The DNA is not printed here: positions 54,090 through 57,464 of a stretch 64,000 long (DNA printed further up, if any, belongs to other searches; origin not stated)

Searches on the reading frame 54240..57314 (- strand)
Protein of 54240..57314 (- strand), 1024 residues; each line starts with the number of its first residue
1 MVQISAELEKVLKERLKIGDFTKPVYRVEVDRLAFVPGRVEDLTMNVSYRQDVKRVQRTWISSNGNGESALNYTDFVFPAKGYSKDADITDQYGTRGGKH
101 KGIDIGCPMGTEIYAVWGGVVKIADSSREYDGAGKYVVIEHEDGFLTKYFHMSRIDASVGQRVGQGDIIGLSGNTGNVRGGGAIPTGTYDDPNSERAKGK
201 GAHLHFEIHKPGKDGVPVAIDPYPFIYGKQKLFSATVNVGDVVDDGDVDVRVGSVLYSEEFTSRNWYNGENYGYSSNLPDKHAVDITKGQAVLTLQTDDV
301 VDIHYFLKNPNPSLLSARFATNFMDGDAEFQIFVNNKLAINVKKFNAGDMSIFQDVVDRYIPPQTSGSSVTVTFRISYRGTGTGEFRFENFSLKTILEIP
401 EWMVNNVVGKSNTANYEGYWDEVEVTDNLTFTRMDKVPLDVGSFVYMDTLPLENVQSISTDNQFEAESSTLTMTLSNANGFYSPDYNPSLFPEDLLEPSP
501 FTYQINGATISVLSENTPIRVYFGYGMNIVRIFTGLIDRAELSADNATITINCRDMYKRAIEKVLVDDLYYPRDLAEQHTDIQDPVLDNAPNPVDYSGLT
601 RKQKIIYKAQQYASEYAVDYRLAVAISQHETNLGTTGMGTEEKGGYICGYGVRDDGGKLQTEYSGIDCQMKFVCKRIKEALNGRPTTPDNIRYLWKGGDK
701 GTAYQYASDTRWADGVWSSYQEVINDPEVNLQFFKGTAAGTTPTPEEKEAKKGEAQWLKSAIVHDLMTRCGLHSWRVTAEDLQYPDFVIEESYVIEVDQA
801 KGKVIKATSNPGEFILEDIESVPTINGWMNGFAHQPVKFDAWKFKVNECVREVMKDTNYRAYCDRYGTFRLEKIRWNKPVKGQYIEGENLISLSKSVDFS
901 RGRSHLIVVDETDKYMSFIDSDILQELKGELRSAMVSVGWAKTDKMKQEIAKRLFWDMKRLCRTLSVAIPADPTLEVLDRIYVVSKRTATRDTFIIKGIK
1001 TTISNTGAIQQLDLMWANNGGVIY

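Call 3: search_protein_families(library=pfam, proteins=[window:54240-57314:-], max_evalue=1)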
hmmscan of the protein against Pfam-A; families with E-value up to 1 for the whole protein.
window:54240-57314:- (1024 aa): 2 families
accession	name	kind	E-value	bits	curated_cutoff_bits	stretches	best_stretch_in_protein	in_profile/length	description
PF01551.29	Peptidase_M23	-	4e-24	85.1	28.7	1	99-213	2-92/96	Peptidase family M23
PF16467.10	DUF5048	-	0.014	15.9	32.3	1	925-1006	7-90/103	Domain of unknown function (DUF5048)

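Call 4: search_protein_families(library=phrogs, proteins=[window:54240-57314:-], max_evalue=0.01)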
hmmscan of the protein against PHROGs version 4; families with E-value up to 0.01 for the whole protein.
window:54240-57314:- (1024 aa): 23 families
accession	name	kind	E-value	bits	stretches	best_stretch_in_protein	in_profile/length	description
phrog_36429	-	unknown function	3e-81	274.6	3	745-1017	869-1153/1159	-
phrog_12858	-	unknown function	2.2e-21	77.2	2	845-1015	207-381/514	-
phrog_7767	-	other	3.1e-19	70.4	1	92-231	13-124/194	metallo-endopeptidase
phrog_1067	-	head and packaging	3e-18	66.7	1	93-238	752-874/991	minor head protein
phrog_6700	-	lysis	9.6e-18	63.5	1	97-178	2623-2702/2898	endolysin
phrog_16615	-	other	4.7e-15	56.4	1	96-180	415-497/529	peptidase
phrog_21656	-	other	7.7e-15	55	1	96-230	631-747/1022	peptidase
phrog_10030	-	tail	1.6e-14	53.2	1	92-180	1906-1998/2105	tail length tape measure protein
phrog_14988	-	other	2.8e-14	54.5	1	89-178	16-117/272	peptidase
phrog_167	-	tail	4.8e-13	48.7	1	75-201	1205-1296/1555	tail length tape measure protein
phrog_28672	-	other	8.4e-12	45.4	1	87-180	274-366/397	metallo-endopeptidase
phrog_3578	-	lysis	3.9e-10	40.7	1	88-180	215-329/405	endolysin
phrog_9205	-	unknown function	5.2e-10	38.6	1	106-202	558-655/1144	-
phrog_4070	-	tail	2.8e-09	36.7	1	57-181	587-702/989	tail length tape measure protein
phrog_3084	-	lysis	3.4e-09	37.2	1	85-181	8-107/468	endolysin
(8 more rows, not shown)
